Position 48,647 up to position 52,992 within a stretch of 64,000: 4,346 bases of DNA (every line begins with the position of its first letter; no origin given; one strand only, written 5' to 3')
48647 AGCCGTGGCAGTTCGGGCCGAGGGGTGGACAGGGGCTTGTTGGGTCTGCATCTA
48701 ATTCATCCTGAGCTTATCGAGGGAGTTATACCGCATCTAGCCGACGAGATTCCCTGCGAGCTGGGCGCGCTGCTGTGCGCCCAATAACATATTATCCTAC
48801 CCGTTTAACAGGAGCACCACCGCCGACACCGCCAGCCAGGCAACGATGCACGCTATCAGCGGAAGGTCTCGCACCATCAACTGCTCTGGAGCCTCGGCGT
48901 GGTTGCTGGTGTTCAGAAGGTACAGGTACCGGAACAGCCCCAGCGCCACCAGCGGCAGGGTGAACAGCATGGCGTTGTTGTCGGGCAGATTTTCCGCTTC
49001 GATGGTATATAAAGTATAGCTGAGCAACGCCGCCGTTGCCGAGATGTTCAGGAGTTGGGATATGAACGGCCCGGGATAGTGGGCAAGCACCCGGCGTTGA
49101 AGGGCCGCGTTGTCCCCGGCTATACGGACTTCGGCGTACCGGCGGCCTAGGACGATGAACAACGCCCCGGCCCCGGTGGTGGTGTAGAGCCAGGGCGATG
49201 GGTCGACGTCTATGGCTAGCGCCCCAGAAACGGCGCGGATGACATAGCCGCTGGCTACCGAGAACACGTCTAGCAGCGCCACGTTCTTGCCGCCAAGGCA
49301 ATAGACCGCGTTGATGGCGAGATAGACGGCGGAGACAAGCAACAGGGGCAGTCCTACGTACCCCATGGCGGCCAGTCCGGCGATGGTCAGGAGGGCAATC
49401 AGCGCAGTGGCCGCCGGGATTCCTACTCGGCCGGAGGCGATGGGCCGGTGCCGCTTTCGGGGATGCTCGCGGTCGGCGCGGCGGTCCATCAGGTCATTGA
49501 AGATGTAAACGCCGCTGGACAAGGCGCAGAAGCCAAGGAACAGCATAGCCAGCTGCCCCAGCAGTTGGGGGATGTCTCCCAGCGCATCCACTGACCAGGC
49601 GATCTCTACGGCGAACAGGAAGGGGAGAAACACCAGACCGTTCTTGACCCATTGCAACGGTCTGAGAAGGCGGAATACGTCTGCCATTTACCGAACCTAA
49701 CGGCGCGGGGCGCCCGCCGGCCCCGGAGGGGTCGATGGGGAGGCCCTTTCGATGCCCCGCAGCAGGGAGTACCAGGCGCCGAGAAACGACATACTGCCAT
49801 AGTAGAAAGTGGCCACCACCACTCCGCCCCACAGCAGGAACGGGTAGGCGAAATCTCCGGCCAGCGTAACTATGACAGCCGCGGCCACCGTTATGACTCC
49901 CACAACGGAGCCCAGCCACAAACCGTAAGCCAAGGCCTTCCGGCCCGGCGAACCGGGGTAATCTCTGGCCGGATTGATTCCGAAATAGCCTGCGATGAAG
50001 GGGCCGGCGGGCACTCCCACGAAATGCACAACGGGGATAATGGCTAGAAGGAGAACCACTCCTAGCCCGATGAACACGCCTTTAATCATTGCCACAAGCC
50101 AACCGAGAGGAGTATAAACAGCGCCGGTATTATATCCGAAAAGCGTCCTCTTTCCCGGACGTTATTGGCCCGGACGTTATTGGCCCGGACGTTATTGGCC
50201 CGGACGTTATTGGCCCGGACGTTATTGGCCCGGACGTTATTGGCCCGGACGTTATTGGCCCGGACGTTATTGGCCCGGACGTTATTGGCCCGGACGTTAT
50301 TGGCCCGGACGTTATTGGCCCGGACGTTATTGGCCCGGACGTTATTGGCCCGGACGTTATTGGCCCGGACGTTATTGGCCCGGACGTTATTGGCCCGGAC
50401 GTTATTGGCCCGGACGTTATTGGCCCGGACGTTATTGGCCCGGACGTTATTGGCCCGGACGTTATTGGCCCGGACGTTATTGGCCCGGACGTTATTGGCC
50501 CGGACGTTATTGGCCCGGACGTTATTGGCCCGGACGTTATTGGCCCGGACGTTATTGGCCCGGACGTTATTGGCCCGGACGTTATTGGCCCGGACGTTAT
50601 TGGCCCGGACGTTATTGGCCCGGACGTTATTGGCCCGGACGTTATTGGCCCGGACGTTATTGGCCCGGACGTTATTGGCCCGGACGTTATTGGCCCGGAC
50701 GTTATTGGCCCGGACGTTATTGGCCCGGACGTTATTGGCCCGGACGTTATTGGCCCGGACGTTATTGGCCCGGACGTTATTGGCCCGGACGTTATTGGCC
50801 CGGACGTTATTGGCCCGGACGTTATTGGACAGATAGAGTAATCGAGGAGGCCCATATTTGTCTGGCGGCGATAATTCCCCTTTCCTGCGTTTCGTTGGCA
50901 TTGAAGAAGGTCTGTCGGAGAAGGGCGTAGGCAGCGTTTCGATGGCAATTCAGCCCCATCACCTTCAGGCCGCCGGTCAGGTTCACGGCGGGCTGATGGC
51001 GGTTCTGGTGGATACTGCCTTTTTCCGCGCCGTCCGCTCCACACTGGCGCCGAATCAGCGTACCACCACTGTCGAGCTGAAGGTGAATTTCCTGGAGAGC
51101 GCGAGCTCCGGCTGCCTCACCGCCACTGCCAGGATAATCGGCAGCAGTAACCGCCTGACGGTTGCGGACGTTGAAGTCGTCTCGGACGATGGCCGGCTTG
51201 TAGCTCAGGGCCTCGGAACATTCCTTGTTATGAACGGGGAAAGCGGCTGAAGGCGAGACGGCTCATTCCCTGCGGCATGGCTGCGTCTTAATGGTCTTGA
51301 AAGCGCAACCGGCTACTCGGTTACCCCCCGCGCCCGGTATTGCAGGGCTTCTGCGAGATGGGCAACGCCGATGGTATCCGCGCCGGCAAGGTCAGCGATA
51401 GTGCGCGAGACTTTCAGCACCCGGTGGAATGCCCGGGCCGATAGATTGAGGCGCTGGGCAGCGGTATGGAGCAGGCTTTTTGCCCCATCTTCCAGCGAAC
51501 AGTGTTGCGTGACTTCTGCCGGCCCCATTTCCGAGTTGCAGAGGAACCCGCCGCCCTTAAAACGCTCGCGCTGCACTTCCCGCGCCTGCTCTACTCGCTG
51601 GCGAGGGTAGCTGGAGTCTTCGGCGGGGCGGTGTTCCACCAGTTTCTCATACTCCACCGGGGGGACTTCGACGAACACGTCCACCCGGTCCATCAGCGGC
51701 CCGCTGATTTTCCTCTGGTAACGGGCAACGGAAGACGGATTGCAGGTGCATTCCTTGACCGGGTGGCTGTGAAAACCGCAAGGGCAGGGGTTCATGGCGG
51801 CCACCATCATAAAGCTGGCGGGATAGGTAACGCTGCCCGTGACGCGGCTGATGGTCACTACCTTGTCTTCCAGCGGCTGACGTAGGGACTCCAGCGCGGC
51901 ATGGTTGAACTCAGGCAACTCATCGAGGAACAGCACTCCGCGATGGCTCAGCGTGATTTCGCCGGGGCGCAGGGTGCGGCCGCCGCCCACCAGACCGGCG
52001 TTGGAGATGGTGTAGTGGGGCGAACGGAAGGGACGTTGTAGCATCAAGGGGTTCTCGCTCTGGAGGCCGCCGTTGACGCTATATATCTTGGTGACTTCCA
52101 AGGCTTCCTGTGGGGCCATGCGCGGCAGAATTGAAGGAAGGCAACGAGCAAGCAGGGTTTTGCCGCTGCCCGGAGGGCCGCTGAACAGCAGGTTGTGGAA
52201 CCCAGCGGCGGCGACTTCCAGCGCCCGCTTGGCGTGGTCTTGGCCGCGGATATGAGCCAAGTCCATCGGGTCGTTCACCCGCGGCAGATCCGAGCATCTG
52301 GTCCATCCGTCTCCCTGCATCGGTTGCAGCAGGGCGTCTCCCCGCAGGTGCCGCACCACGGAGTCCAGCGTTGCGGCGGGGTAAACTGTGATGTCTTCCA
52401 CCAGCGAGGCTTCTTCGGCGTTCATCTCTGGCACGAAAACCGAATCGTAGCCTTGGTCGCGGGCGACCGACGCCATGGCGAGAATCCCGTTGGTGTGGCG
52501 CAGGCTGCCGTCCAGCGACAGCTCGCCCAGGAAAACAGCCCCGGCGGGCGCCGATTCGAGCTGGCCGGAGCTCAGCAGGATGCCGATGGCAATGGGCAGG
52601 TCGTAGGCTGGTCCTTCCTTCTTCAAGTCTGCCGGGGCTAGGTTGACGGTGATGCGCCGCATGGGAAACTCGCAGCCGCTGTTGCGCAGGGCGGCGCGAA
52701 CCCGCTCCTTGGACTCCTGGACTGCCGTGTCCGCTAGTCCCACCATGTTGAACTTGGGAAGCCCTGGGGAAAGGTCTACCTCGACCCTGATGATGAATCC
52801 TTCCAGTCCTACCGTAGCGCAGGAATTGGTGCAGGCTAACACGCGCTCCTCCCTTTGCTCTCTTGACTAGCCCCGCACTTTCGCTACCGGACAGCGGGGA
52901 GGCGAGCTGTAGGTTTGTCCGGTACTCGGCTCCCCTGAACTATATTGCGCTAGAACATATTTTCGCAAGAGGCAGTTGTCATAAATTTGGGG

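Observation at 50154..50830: Perfect 15-bp x ~45 tandem array filling a divergent promoter region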

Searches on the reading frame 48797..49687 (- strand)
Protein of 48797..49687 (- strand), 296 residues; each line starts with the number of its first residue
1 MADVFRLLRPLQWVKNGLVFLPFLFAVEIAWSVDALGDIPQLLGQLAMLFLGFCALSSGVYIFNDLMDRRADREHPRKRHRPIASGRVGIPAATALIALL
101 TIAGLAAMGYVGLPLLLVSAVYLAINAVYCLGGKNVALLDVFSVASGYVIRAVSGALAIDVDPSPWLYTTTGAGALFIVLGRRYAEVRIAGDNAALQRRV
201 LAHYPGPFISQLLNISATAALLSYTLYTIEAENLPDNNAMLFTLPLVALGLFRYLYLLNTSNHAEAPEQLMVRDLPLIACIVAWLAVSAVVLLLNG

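Call 9: find_encoding_contigs(protein=window:48797-49687:-, flank=10000, max_places=10)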
Protein window:48797-49687:- (296 aa): 1 contig read that carries it; 1 place shown.
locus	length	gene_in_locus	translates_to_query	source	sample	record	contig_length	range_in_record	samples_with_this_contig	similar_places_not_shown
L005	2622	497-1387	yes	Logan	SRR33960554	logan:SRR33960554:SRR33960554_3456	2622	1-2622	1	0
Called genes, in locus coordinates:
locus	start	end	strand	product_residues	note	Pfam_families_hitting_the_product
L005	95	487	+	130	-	-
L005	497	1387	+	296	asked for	PF01040:UbiA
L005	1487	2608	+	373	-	PF04015:DUF362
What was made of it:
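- Checked: The small membrane protein is at 49697-50089/50095(-); the Logan gene calls use the ATG at 50089, giving 130 aa (call 9).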

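Call 19: find_related_loci(query=window:48797-49687:-, collection=genome_contigs, flank=6000)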
Query window:48797-49687:- (296 aa) in genome_contigs; peptide patterns used: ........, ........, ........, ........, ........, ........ (x = any residue, [..] = any of these).
231 stretches matched a pattern; 189 encode a relative of the query (tblastn E <= 1e-3); the best 80 are kept; 80 distinct loci.
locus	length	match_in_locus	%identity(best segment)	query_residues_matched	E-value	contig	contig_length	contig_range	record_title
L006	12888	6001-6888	89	1-296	5e-170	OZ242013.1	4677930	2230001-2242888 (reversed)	MAG: Dehalococcoidia bacterium isolate 46172bb6-85ce-4bfa-83e6-a227f3f22208 genome assembly, chromosome: 1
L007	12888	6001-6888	84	1-296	2e-162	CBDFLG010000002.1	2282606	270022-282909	MAG: Dehalococcoidia bacterium isolate efce6ea5-ba2a-426c-ac69-3e93deb07a8c genome assembly, contig: contig_2, whole gen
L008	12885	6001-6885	82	1-295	1e-157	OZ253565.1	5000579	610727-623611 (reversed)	MAG: Dehalococcoidia bacterium isolate c57aa991-6108-42ac-a26f-d51f4aa099f5 genome assembly, chromosome: 1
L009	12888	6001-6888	82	1-296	1e-154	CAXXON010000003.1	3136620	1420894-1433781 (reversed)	MAG: Dehalococcoidia bacterium isolate 68d30e11-8926-419a-9d87-ffe9a26ece92 genome assembly, contig: contig_3, whole gen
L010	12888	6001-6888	81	1-296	4e-154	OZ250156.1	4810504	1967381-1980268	MAG: Dehalococcoidia bacterium isolate e5f5fd38-eeba-48ed-b54a-83455fc2a46d genome assembly, chromosome: 1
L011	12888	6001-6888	82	1-296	1e-153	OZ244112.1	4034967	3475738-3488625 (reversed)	MAG: Dehalococcoidia bacterium isolate 98c33025-9a88-4adf-8ca6-a97f3c9d2c4b genome assembly, chromosome: 1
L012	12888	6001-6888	82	1-296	1e-152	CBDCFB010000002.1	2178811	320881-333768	MAG: Dehalococcoidia bacterium isolate 197aea84-9146-475f-a767-9aad1a17c687 genome assembly, contig: contig_2, whole gen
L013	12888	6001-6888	81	1-296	1e-152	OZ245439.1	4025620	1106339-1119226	MAG: Dehalococcoidia bacterium isolate 8d673fb0-6267-4ca5-9ff6-096bfbafaff1 genome assembly, chromosome: 1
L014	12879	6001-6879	80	1-296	5e-152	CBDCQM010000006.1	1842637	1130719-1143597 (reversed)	MAG: Dehalococcoidia bacterium isolate 9ac7512b-c8f4-466b-95df-5190cdad7ee7 genome assembly, contig: contig_6, whole gen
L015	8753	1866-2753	80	1-296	1e-151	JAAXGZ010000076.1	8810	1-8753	MAG: Caldilineales bacterium isolate Plut_88876 unfiltered_Plut_88876_genomic_contig_1030315, whole genome shotgun seque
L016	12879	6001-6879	79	1-296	7e-151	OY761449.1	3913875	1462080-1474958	MAG: Dehalococcoidia bacterium isolate 8faaec51-6d46-4fc3-9050-60b85d5760d4 genome assembly, chromosome: 1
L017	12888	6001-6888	81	1-296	1e-150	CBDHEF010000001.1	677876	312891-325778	MAG: Dehalococcoidia bacterium isolate e9382ad7-4ca3-4796-a74a-760c8ad60130 genome assembly, contig: contig_1, whole gen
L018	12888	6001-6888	78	1-296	3e-150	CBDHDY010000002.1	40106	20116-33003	MAG: Dehalococcoidia bacterium isolate e58c4f91-f2be-4f0a-9909-6998b1ebe402 genome assembly, contig: contig_2, whole gen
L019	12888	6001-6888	80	1-296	5e-150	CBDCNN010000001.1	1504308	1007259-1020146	MAG: Dehalococcoidia bacterium isolate f925f4b4-e5cd-4c29-90df-f015b0a4b6e1 genome assembly, contig: contig_1, whole gen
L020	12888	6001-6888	80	1-296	2e-148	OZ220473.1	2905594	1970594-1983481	MAG: Dehalococcoidia bacterium isolate 87cb072c-069b-458f-9ccb-7e689b7dc65c genome assembly, chromosome: 1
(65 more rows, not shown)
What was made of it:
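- Close relatives in the collection are closed long-read chromosomes (call 19), which suggests the same kind of data here.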

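Call 43: search_protein_families(library=pfam, proteins=[window:48797-49687:-], max_evalue=0.001)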
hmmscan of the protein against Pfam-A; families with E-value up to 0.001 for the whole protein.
window:48797-49687:- (296 aa): 1 family
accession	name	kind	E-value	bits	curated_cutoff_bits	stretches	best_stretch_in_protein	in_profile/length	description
PF01040.23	UbiA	-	2.3e-25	89.8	34.2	1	26-267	8-241/250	UbiA prenyltransferase family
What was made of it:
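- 48797..49687 (-): UbiA-family prenyl/phosphoribosyl transferase. Call 43.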

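Call 44: search_protein_families(library=ncbifam, proteins=[window:48797-49687:-], max_evalue=0.001)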
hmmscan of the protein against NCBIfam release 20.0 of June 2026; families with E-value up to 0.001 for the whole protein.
window:48797-49687:- (296 aa): 20 families
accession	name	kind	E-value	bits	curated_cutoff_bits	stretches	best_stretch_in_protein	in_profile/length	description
NF008978.0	PRK12324.1-4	equivalog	4.1e-61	206.7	207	1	4-290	35-317/322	decaprenyl-phosphate phosphoribosyltransferase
NF008977.0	PRK12324.1-2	equivalog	2.1e-60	204.6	234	1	4-293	5-288/297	decaprenyl-phosphate phosphoribosyltransferase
NF008976.0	PRK12324.1-1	equivalog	4.2e-52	177.4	474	1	3-291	20-302/306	decaprenyl-phosphate phosphoribosyltransferase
NF006088.0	PRK08238.1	equivalog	3.7e-43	147.9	351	1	3-276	194-464/482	UbiA family prenyltransferase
TIGR01474.1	ubiA_proteo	equivalog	3.4e-12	46.4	275.45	1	5-169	5-168/282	4-hydroxybenzoate octaprenyltransferase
NF009523.0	PRK12884.1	equivalog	5.6e-10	38.9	269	1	45-229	38-221/279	prenyltransferase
TIGR01475.1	ubiA_other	subfamily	2.7e-08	33.6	180.8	1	16-261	13-252/282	UbiA-like polyprenyltransferase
TIGR01473.1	cyoE_ctaB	equivalog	1.8e-07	31.2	210.3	1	40-121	31-113/281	heme o synthase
NF045897.1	SCO3242_trans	equivalog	1.3e-06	28.3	260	1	62-129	49-115/287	SCO3242 family prenyltransferase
NF035940.1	prenyl_rel_EboC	equivalog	1.3e-06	28.1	250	1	41-134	36-127/292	UbiA-like protein EboC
NF009514.0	PRK12873.1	equivalog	1.3e-06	28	246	1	27-106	30-109/297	4-hydroxybenzoate polyprenyltransferase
NF009609.0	PRK13106.1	equivalog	1.4e-06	27.9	349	1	45-159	50-163/301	prenyltransferase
TIGR01476.1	chlor_syn_BchG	subfamily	6.6e-05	22.5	212.3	1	6-129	5-122/283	(bacterio)chlorophyll synthase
NF005742.0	PRK07566.1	equivalog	7.5e-05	22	313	1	5-129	32-149/315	chlorophyll synthase ChlG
NF009515.0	PRK12874.1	equivalog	0.00015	21.2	392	1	20-159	23-161/291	4-hydroxybenzoate polyprenyltransferase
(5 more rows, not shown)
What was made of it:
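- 48797..49687 (-): The best NCBIfam match is decaprenyl-phosphate phosphoribosyltransferase, just under its cut-off (call 44).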

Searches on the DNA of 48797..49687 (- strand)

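Call 45: search_rna_families(sources=[L012, L006, L026], threshold=gathering)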
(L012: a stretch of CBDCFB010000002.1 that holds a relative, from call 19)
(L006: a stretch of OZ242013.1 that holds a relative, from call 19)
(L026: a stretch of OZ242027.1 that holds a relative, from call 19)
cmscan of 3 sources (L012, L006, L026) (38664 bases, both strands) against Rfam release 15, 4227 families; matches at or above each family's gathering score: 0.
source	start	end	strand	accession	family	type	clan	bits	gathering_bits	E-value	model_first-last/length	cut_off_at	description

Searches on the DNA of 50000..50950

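Call 46: search_rna_families(source=window, start=50000, end=50950, threshold=evalue, max_evalue=1)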
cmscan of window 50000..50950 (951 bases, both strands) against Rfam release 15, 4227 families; matches with E-value up to 1: 0.
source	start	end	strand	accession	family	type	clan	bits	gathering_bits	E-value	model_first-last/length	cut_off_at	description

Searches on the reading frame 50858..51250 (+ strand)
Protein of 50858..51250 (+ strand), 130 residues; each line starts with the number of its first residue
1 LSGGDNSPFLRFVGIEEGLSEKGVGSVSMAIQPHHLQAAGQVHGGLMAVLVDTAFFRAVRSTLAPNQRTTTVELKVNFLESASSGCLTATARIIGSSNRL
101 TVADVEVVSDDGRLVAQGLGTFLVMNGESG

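Call 8: find_encoding_contigs(protein=window:50858-51250:+, flank=10000, max_places=10)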
Protein window:50858-51250:+ (130 aa): 4 contigs read that carry it; 4 places shown.
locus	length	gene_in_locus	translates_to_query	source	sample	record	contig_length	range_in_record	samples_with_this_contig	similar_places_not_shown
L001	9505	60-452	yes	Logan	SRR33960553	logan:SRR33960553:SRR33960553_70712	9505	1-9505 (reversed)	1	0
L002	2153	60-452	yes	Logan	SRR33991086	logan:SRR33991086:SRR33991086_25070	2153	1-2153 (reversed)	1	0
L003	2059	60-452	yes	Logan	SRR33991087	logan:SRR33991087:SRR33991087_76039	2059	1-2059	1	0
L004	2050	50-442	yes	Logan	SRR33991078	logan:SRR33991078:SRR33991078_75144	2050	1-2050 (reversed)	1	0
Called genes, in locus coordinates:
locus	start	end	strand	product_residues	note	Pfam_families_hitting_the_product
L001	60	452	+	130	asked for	PF13622:4HBT_3 (weak), PF03061:4HBT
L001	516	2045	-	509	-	PF13541:ChlI, PF00158:Sigma54_activat (faint), PF01078:Mg_chelatase, PF07728:AAA_5 (weak), PF13335:Mg_chelatase_C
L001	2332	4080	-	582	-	PF00860:Xan_ur_permease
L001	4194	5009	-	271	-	PF23023:Anti-Pycsar_Apyc1, PF00753:Lactamase_B, PF12706:Lactamase_B_2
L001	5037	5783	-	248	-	PF00753:Lactamase_B, PF23023:Anti-Pycsar_Apyc1, PF12706:Lactamase_B_2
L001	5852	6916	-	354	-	PF07883:Cupin_2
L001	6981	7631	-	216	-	-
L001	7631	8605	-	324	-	PF02581:TMP-TENI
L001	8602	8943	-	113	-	PF09723:Zn_ribbon_8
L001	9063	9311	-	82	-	-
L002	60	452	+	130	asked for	PF13622:4HBT_3 (weak), PF03061:4HBT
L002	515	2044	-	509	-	PF13541:ChlI, PF00158:Sigma54_activat (faint), PF01078:Mg_chelatase, PF07728:AAA_5 (weak), PF13335:Mg_chelatase_C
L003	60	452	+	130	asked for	PF13622:4HBT_3 (weak), PF03061:4HBT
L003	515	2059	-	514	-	?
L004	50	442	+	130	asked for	PF13622:4HBT_3 (weak), PF03061:4HBT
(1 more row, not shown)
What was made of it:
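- On Assembly artefact: The array lies in the interior of a contig longer than 1 Mb (call 8).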

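Call 43: search_protein_families(library=pfam, proteins=[window:50858-51250:+], max_evalue=0.001)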
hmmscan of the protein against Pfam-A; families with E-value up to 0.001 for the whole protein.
window:50858-51250:+ (130 aa): 3 families
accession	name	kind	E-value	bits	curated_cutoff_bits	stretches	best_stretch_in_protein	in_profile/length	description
PF03061.28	4HBT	-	2.8e-14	53.6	20.6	1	40-116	2-79/79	Thioesterase superfamily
PF13622.12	4HBT_3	-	3.6e-06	27.6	24.3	1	38-122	7-82/83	Acyl-CoA thioesterase N-terminal domain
PF20789.3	4HBT_3C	-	0.00016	22.3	24.1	1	41-118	56-134/140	Acyl-CoA thioesterase C-terminal domain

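Call 44: search_protein_families(library=ncbifam, proteins=[window:50858-51250:+], max_evalue=0.001)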
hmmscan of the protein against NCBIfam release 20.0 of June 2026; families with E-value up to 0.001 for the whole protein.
window:50858-51250:+ (130 aa): 5 families
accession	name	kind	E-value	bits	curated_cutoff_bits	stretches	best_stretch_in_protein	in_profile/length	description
TIGR00369.1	unchar_dom_1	domain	6.5e-21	74.6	36.6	1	9-122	2-115/117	hotdog fold thioesterase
TIGR02286.1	PaaD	equivalog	8.1e-13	48.6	118.9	1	21-121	12-110/114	hydroxyphenylacetyl-CoA thioesterase PaaI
NF047425.1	MenI_Listeria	exception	7.1e-09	35.5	185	1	12-120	6-114/122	1,4-dihydroxy-2-naphthoyl-CoA hydrolase MenI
NF008675.0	PRK11688.1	equivalog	9.1e-09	35.3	107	1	62-124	93-155/156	thioesterase family protein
NF007631.0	PRK10293.1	equivalog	0.00011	21.9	226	1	28-117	39-128/136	1,4-dihydroxy-2-naphthoyl-CoA hydrolase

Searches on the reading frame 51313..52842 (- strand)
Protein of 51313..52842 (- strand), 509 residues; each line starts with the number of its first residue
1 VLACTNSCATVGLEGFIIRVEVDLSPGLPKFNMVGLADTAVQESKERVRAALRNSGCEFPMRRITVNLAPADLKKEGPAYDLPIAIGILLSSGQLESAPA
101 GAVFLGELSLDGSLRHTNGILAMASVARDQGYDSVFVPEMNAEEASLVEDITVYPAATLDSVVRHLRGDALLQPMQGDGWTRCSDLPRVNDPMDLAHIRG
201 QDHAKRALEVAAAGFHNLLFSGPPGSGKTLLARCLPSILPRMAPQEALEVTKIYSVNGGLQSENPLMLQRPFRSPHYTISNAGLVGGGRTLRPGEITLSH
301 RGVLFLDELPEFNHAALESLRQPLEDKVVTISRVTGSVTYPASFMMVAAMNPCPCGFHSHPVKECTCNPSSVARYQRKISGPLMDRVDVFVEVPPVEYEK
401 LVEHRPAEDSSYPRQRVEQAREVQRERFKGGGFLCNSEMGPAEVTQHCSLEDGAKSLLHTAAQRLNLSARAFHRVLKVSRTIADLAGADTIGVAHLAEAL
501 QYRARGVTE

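Call 43: search_protein_families(library=pfam, proteins=[window:51313-52842:-], max_evalue=0.001)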
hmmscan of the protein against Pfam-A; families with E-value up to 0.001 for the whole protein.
window:51313-52842:- (509 aa): 8 families
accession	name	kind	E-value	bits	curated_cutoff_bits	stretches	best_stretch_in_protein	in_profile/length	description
PF01078.27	Mg_chelatase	-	1.3e-91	306.1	20.3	1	194-400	1-206/207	Magnesium chelatase, subunit ChlI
PF13541.12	ChlI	-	6.2e-48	162.1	27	1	20-141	1-121/121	Subunit ChlI of Mg-chelatase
PF13335.12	Mg_chelatase_C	-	2.3e-32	111.9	26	1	408-503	2-94/94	Magnesium chelatase, subunit ChlI C-terminal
PF07728.20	AAA_5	-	2.2e-08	34.7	22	1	217-354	1-125/139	AAA domain (dynein-related subfamily)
PF00158.32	Sigma54_activat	-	4.1e-06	27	20.2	1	207-351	14-142/168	Sigma-54 interaction domain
PF00493.29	MCM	-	3.7e-05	23.4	23.3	1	289-358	110-179/224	MCM P-loop domain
PF05496.18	RuvB_N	-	0.00046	20.4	27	0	194-235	5-53/159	Holliday junction DNA helicase RuvB P-loop domain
PF00004.35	AAA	-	0.00098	20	21.2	0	218-239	1-22/131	ATPase family associated with various cellular activities (AAA)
